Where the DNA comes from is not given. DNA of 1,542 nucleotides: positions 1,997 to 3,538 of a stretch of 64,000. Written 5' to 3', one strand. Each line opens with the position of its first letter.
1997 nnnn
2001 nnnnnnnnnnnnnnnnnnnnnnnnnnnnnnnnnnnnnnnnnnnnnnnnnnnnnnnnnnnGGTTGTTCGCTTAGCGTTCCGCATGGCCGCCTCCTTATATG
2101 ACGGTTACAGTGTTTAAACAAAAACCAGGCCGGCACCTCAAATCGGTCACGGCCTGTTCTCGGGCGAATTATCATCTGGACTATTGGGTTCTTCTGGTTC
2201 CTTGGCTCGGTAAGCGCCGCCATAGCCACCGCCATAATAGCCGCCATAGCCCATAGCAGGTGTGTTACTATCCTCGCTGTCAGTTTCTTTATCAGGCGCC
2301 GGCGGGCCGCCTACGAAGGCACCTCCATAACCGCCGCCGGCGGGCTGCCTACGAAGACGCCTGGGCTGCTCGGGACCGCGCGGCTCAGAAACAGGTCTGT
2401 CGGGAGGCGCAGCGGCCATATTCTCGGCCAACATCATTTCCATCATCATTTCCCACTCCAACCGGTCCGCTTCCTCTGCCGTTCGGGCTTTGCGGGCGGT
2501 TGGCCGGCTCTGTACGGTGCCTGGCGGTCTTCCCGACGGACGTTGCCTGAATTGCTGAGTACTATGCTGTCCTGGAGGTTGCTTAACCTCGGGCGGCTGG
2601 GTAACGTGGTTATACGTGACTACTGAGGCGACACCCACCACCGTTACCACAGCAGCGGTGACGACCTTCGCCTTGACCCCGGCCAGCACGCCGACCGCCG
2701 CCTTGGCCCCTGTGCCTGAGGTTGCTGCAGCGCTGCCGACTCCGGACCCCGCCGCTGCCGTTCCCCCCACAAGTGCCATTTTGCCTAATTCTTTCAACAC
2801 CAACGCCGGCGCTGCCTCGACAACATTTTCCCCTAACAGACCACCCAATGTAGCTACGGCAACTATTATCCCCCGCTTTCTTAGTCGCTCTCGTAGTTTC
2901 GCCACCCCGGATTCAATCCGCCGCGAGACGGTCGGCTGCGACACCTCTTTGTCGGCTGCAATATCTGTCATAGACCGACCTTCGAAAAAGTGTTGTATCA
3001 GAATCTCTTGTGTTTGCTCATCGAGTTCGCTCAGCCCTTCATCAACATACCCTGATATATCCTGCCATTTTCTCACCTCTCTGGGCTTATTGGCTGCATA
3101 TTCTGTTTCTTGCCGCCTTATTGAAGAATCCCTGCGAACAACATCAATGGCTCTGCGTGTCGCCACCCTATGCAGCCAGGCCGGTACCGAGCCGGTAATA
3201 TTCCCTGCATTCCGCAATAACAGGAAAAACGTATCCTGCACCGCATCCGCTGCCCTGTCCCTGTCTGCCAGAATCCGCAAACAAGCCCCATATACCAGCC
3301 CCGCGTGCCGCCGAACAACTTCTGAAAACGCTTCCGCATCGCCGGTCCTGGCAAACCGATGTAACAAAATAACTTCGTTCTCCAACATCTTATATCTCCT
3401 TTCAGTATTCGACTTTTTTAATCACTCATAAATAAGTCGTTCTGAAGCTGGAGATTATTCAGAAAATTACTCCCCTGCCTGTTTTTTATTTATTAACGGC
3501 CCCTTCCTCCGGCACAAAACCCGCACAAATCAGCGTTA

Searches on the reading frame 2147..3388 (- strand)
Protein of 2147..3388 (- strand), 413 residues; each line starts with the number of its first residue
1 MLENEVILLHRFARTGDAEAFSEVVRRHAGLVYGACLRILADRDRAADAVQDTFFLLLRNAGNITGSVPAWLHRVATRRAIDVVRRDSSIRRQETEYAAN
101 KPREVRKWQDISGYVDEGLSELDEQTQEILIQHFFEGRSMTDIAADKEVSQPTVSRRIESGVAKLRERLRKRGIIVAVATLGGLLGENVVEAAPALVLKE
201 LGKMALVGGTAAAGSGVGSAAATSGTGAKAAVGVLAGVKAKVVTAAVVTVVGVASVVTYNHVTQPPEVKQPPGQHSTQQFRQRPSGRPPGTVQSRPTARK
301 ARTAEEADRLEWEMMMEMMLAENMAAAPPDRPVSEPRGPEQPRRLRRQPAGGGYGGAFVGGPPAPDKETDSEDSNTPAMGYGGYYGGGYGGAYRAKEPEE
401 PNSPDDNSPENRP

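Call 80: search_protein_families(library=pfam, proteins=[window:2147-3388:-], max_evalue=0.0001)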
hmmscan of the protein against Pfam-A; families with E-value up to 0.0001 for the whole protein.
window:2147-3388:- (413 aa): 3 families
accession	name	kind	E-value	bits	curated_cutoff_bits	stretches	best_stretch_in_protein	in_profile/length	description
PF04542.20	Sigma70_r2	-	9e-12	45.1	24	1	25-88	2-69/71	Sigma-70 region 2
PF04545.22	Sigma70_r4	-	5.5e-08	32.7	24.1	1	119-167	2-50/50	Sigma-70, region 4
PF08281.18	Sigma70_r4_2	-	2.4e-06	27.5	25.7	1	115-165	4-54/54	Sigma-70, region 4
